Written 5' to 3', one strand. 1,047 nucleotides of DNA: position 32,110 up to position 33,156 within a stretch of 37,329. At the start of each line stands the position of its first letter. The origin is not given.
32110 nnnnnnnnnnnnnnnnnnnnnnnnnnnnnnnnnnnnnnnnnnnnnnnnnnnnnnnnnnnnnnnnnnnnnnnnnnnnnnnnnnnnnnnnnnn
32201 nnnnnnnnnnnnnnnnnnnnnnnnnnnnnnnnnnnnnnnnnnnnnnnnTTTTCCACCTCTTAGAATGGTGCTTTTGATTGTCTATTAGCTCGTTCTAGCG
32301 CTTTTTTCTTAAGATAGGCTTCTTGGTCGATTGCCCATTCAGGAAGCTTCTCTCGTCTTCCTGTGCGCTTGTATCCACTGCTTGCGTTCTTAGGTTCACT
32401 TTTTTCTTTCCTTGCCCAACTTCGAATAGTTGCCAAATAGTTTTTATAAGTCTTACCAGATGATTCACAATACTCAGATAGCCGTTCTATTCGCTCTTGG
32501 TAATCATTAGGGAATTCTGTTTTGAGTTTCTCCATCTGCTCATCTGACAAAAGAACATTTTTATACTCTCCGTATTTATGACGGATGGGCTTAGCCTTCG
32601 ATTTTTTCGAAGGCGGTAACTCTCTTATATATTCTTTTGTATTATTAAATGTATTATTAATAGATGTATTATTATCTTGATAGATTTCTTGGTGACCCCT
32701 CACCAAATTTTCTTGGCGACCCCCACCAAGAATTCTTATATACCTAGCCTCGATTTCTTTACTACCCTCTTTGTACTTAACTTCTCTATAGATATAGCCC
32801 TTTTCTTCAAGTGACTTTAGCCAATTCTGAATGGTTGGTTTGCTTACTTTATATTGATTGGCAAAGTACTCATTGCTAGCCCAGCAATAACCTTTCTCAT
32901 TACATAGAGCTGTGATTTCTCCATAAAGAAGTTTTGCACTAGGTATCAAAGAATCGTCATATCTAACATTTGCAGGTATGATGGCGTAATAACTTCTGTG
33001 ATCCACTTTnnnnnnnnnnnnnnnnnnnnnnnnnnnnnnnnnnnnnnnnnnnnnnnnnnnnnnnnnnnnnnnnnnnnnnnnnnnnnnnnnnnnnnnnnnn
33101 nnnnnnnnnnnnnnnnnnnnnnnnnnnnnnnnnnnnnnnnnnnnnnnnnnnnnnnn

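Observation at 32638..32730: Origin-of-replication candidate embedded in the DnaD-like replication gene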

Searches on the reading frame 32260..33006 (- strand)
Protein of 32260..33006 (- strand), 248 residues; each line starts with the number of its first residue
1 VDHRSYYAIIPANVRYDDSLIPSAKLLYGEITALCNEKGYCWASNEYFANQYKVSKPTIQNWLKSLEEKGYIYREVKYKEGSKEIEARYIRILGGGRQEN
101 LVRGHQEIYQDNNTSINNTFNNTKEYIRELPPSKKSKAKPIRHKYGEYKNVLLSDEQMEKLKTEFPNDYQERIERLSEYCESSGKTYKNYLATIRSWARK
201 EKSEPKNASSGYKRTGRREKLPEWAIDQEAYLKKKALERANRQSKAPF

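Call 4: search_protein_families(library=pfam, proteins=[window:32260-33006:-], max_evalue=0.01)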
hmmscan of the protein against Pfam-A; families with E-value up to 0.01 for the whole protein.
window:32260-33006:- (248 aa): 4 families
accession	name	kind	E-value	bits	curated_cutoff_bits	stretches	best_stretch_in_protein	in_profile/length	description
PF13730.12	HTH_36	-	4.4e-16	58.9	25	1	22-72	5-55/55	Helix-turn-helix domain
PF01047.28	MarR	-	0.00064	20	24.6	1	48-75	23-50/59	MarR family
PF01978.25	TrmB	-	0.0024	18.1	25.6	1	49-75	29-55/68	Sugar-specific transcriptional regulator TrmB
PF14502.12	HTH_41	-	0.0032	17.3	25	0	48-81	12-45/48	Helix-turn-helix domain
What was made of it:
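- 32260..33006 (-): rep gene, 248 aa: the replication initiator that contains the origin candidate. Pfam HTH_36 at aa 22-72, E 4e-16 (call 4).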

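Call 24: search_protein_families(library=phrogs, proteins=[window:32260-33006:-], max_evalue=0.001)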
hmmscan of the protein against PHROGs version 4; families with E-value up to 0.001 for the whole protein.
window:32260-33006:- (248 aa): 18 families
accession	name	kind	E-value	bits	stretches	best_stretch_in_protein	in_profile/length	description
phrog_19658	-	DNA, RNA and nucleotide metabolism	2.4e-29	103.8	1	5-186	2-182/283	replication initiation protein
phrog_270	-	DNA, RNA and nucleotide metabolism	4.9e-28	99.6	1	2-223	27-266/383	replication initiation protein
phrog_186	-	DNA, RNA and nucleotide metabolism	1.4e-19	72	1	2-225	17-273/308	DnaD-like helicase loader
phrog_428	-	DNA, RNA and nucleotide metabolism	5e-19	69.8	1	5-183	88-248/455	replication initiation protein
phrog_678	-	DNA, RNA and nucleotide metabolism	8.4e-13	49.6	1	4-165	54-231/346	replication initiation O-like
phrog_8489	-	DNA, RNA and nucleotide metabolism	1.4e-08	36.1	1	131-240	157-286/296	DnaD-like helicase loader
phrog_2880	-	DNA, RNA and nucleotide metabolism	5.5e-08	33.3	1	5-180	11-188/459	replication initiation protein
phrog_4617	-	DNA, RNA and nucleotide metabolism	4e-07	30.9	1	22-84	17-79/223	replication initiation protein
phrog_391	-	DNA, RNA and nucleotide metabolism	4.2e-07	30.9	1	36-149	31-141/298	replication initiation O-like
phrog_1032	-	DNA, RNA and nucleotide metabolism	2.7e-06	28.6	1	35-96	30-76/281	replication initiation protein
phrog_4880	-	DNA, RNA and nucleotide metabolism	4.9e-06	27.2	1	111-206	142-248/304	replisome organizer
phrog_13246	-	DNA, RNA and nucleotide metabolism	1.1e-05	26.1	1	131-215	147-230/250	replisome organizer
phrog_151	-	integration and excision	2e-05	24.3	1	4-110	102-217/582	transposase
phrog_345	-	DNA, RNA and nucleotide metabolism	4.4e-05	24.3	1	36-138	61-190/297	replication initiation O-like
phrog_8102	-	DNA, RNA and nucleotide metabolism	5.5e-05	23.4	1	36-92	52-107/337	replication initiation protein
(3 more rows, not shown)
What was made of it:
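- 32260..33006 (-): PHROGs 19658/270 'replication initiation protein' and 678 'replication initiation O-like' (call 24).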

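Call 45: search_solved_structures(query=window:32260-33006:-, max_evalue=1, show_alignments=2)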
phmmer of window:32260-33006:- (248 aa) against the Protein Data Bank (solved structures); distinct sequences matched with E-value up to 1: 20.
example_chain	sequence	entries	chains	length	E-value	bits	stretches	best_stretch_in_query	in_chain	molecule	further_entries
1lj9_A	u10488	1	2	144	0.19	14.5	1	31-106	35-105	transcriptional regulator SlyA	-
8ilk_A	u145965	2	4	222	0.2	14.4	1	41-121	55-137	Green FLUORESCENT PROTEIN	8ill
8yq4_B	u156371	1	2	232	0.24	14.2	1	41-121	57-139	mBaoJin2 - bright and stable green fluorescent protein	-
7yao_A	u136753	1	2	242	0.24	14.1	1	42-121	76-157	oxstaygold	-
7y40_A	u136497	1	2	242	0.24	14.1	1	42-121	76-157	staygold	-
8j2j_A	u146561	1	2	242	0.24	14.1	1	42-121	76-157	StayGold(Y187F)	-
8gyf_A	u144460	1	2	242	0.25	14.1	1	42-121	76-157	staygold(K192Y)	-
8xld_A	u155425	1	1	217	0.26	14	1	41-121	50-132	Fluorescent protein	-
8j2h_A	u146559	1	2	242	0.27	14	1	42-121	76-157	StayGold(N137A)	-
8j2l_A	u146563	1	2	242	0.28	13.9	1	42-121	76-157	StayGold(N137A, Y187F)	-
8j2i_A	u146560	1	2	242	0.3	13.8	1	42-121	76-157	StayGold(Q140S)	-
8j3j_A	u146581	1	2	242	0.3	13.8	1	42-121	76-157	StayGold(Q140S, Y187F)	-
8j2k_A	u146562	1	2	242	0.32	13.7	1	42-121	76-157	StayGold(N137A, Q140S)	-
7yre_A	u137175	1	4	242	0.33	13.7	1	42-121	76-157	staygold(N137A,Q140S,Y187F)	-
7bhy_A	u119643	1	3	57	0.43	13.3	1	44-74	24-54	Deoxyribonucleoside regulator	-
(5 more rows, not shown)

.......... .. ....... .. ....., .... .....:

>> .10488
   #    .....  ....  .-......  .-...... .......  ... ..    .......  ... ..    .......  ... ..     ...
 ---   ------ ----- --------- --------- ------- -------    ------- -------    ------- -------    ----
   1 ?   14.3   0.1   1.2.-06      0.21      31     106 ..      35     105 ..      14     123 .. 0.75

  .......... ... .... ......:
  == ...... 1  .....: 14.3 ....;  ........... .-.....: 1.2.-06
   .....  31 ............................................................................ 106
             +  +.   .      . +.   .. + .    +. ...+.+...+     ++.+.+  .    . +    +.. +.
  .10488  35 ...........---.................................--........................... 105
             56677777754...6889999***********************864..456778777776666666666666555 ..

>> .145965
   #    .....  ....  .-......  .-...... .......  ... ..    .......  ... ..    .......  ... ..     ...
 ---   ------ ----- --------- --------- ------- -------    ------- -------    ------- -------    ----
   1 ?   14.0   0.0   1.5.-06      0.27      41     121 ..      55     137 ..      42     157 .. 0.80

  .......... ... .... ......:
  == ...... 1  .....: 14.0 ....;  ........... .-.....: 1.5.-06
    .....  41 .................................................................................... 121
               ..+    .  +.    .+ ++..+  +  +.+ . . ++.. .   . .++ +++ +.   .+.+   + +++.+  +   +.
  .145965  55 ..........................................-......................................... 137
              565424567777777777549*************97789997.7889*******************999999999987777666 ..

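Call 53: predict_structure(alignment_id=A4)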
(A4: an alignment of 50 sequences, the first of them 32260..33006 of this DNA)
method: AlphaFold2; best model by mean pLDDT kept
length: 248 residues; sequences in the alignment: 50
mean_pLDDT: 69.1   pTM: 0.37
mean pLDDT of the five models: 69.1, 67.9, 67.4, 65.4, 63.2
residues with pLDDT >= 90: 26; 70-90: 125; 50-70: 30; < 50: 67
segments of 3 or more residues with pLDDT < 50: 1-5, 97-143, 207-220
pLDDT, mean of each block of 10 residues (from residue 1): 55 85 90 80 87 92 91 81 74 58 37 36 36 41 51 79 86 85 79 86 55 41 66 87 70
secondary structure, 60 per line:
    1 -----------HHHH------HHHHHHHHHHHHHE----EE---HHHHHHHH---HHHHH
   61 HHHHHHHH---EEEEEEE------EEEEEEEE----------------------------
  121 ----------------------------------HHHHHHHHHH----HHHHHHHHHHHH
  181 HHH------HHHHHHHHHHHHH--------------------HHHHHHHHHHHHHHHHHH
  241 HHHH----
elements in order: H12-15 H22-34 H45-52 H56-68 E72-78 E85-92 H155-164 H169-183 H190-202 H223-244
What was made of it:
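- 32731..33006 (-): Coding region of the N-terminal winged-helix DNA-binding domain (aa 1-92; recognition helix aa 56-68; wing aa 72-92). AlphaFold2 pLDDT 80-92 with an H-H-H-beta-hairpin topology (call 53).
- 32578..32718 (-): Coding region of the disordered inter-domain linker (aa 97-143), which overlaps the cis elements. AlphaFold2 pLDDT below 50 for aa 97-143 (call 53).
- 32263..32577 (-): Coding region of the C-terminal domain. The conserved core is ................................ This is the presumed host-replisome recruitment module. Modelled as helices 155-202 and 223-244 (call 53).
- On Lambda-type intragenic origin (initiator gene containing its own iterons plus an AT-rich tract): AlphaFold2 gives a winged helix at aa 6-95, a disordered segment at 97-143 and a helical C-domain (call 53).
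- Checked: The repeats encode aa 93-123, at the start of a segment (aa 97-143) that AlphaFold2 models with pLDDT below 50, so it is a linker (call 53).
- (g) The cis elements lie in a disordered linker (call 53).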

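Call 55: fold_search(model_id=the predicted structure, library=pdb)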
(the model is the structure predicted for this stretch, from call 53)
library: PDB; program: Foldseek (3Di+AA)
matches with E <= 10: 1270; with E <= 0.001: 0
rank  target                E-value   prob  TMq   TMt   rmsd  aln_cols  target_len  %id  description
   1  5trd_B                8.4e-03  1.00  0.21  0.24   2.2        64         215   17  Structure of RbkR (Riboflavin Kinase) from Thermoplasma acidophilum determined in complex with CTP and its cognate DNA (released 2016-11-23)
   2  3cta                  1.1e-02  1.00  0.22  0.29   1.6        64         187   17  Crystal structure of riboflavin kinase from Thermoplasma acidophilum (released 2008-04-29)
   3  1sfx_A                1.7e-02  1.00  0.23  0.45   4.3        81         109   20  X-ray crystal structure of putative HTH transcription regulator from Archaeoglobus fulgidus (released 2004-08-03)
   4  5trd_A                1.8e-02  1.00  0.21  0.24   2.0        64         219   17  Structure of RbkR (Riboflavin Kinase) from Thermoplasma acidophilum determined in complex with CTP and its cognate DNA (released 2016-11-23)
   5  5kbj_H                1.9e-02  1.00  0.27  0.49   4.4       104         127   17  Structure of Rep-DNA complex (released 2016-06-29)
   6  6cmv_B                1.9e-02  1.00  0.21  0.42   3.9        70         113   27  Crystal structure of Archaeal Biofilm Regulator (AbfR2) from Sulfolobus acidocaldarius (released 2018-11-14)
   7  4pql_B                2.0e-02  1.00  0.27  0.47   4.6       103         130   16  N-Terminal domain of DNA binding protein (released 2014-06-11)
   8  1lj9_B                2.1e-02  1.00  0.20  0.33   3.4        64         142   25  The crystal structure of the transcriptional regulator SlyA (released 2003-01-21)
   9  4pt7_B                2.1e-02  1.00  0.27  0.47   4.5       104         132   17  Structure of initiator (released 2014-06-25)
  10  6cmv_C                2.6e-02  1.00  0.23  0.47   3.6        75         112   28  Crystal structure of Archaeal Biofilm Regulator (AbfR2) from Sulfolobus acidocaldarius (released 2018-11-14)
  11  5ey0_B                2.7e-02  1.00  0.23  0.23   2.5        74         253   19  Crystal structure of CodY from Staphylococcus aureus with GTP and Ile (released 2016-09-14)
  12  1sfx_B                2.7e-02  1.00  0.22  0.47   3.3        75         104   21  X-ray crystal structure of putative HTH transcription regulator from Archaeoglobus fulgidus (released 2004-08-03)
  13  6xjf_A                2.7e-02  1.00  0.21  0.45   3.7        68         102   19  X-ray crystal structure of Pyrococcus furiosus general transcription factor TFE-alpha (SeMet labeled protein) (released 2020-07-08)
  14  4pql_A                2.9e-02  1.00  0.28  0.49   4.1       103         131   16  N-Terminal domain of DNA binding protein (released 2014-06-11)
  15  2d1h_B                3.1e-02  1.00  0.23  0.54   2.2        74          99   20  Crystal structure of ST1889 protein from thermoacidophilic archaeon Sulfolobus tokodaii (released 2006-09-05)
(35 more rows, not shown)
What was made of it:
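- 32731..33006 (-): Foldseek matches winged-helix regulators and the N-terminal domains of RepA_N plasmid initiators (call 55).
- Closest known: RepA_N plasmid initiators. Same: Foldseek places the window's N-domain near 4pql/4pt7/5kbj (call 55).
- Winged-helix proteins of this fold are mostly regulators (call 55).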

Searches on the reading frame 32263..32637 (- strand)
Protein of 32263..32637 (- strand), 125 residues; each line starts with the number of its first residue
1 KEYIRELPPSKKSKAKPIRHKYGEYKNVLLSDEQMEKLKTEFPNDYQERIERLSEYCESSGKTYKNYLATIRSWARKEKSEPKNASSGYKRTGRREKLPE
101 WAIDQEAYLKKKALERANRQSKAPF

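Call 12: find_related_loci(query=window:32263-32637:-, collection=viral_contigs, flank=2500)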
Query seq(125 aa) (125 aa) in viral_contigs; peptide patterns used: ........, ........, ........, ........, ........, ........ (x = any residue, [..] = any of these).
150 stretches matched a pattern; 131 encode a relative of the query (tblastn E <= 1e-3); the best 80 are kept; 80 distinct loci.
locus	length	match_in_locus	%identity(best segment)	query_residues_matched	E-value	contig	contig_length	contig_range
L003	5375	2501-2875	100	1-125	3e-80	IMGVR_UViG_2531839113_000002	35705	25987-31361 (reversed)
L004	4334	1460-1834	100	1-125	3e-80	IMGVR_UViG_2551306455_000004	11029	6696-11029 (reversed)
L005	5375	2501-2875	100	1-125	3e-80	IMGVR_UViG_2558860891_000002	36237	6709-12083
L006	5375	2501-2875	99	1-125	5e-80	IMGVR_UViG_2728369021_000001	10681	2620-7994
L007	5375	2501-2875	99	1-125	5e-80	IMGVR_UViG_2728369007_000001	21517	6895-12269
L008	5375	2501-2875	99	1-125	5e-80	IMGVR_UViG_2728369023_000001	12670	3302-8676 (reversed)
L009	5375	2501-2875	99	1-125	5e-80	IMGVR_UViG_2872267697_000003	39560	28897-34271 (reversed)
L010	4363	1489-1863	99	1-125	6e-80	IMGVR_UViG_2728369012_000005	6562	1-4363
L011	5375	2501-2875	99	1-125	5e-80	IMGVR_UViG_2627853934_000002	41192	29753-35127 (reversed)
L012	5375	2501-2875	99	1-125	5e-80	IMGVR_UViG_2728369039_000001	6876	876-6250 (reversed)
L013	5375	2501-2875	99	1-125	5e-80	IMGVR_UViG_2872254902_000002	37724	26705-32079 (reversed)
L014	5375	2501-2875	99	1-125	5e-80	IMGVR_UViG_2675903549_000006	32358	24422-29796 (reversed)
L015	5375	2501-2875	99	1-125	5e-80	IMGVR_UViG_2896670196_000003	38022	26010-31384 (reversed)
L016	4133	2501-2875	99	1-125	5e-80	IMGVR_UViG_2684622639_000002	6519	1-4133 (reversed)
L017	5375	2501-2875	99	1-125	5e-80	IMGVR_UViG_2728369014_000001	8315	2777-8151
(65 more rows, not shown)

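Call 25: search_protein_families(library=pfam, proteins=[window:32263-32637:-], max_evalue=10)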
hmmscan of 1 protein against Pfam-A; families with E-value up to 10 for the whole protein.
seq(125 aa): 0 families
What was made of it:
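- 32263..32577 (-): No Pfam match (call 25).
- On DnaD-like proteins (Pfam DnaB_2, PF07261): The C-domain has no Pfam match even at E up to 10 (call 25).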

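Call 46: find_homologous_proteins(query=window:32263-32637:-, max_evalue=0.001)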
Query seq(125 aa) (125 aa): 289 proteins with E <= 0.001 among 304 candidates; the best 120 are listed.
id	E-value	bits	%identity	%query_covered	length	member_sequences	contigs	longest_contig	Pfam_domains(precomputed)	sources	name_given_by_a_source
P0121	3.1e-73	261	99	100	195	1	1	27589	-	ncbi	-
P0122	4.0e-73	261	99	100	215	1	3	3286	PF13730.13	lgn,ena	-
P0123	9.1e-73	260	99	100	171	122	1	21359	-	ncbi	ncbi:TPA: helix-turn-helix domain-containing protein, partial [Enterococcus faecium]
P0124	1.9e-71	256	98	100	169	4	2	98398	-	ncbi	-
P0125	1.2e-70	253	99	97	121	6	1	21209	-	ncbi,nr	ncbi:TPA: helix-turn-helix domain-containing protein, partial [Enterococcus faecium]|nr:helix-turn-h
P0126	4.1e-70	251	96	100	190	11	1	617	-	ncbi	ncbi:helix-turn-helix domain-containing protein, partial [Staphylococcus aureus]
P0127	5.0e-69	248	96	98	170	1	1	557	-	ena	-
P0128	1.3e-67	243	97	95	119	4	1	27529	-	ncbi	ncbi:TPA: helix-turn-helix domain-containing protein, partial [Enterococcus faecium]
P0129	2.5e-65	236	99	89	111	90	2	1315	-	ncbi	ncbi:replisome organizer, partial [Enterococcus faecium]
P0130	3.7e-60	219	89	95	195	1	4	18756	-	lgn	-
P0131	1.7e-57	211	98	82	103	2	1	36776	-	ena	-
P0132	6.0e-49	183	97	73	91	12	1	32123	-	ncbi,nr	ncbi:hypothetical protein EJW92_10970 [Enterococcus faecium]|nr:hypothetical protein [Enterococcus f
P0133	9.7e-41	156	99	62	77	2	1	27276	-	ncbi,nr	ncbi:hypothetical protein FI617_002512, partial [Enterococcus faecium]|nr:hypothetical protein [Ente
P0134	9.8e-40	153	63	98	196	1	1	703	-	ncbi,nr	ncbi:replisome organizer, partial [Vibrio parahaemolyticus]|nr:replisome organizer [Vibrio parahaemo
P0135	8.7e-38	147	95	59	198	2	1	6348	PF13730.13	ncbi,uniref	ncbi:hypothetical protein AS257_13450, partial [Enterococcus faecium]|uniref:helix-turn-helix domain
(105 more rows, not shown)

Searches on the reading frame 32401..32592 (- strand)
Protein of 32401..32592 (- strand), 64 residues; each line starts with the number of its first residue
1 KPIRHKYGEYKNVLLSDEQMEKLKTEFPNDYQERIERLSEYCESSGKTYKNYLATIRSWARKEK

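Call 74: search_solved_structures(query=A5, max_evalue=10)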
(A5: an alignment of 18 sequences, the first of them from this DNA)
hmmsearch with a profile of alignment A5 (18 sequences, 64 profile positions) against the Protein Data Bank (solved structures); distinct sequences matched with E-value up to 10: 3.
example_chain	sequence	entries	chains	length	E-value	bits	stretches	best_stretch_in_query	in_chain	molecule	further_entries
5d23_A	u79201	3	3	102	0.0037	20.3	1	20-44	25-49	Fibroin-modulator-binding protein-1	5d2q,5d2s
7du6_A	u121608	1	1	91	0.075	16.1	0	8-44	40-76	mkDPBB_sym2 protein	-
2yuk_A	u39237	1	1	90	0.22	14.6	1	13-40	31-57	Myeloid/lymphoid or mixed-lineage leukemia protein 3 homolog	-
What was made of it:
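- On DnaD-like proteins (Pfam DnaB_2, PF07261): The profile has no related PDB sequence (call 74).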
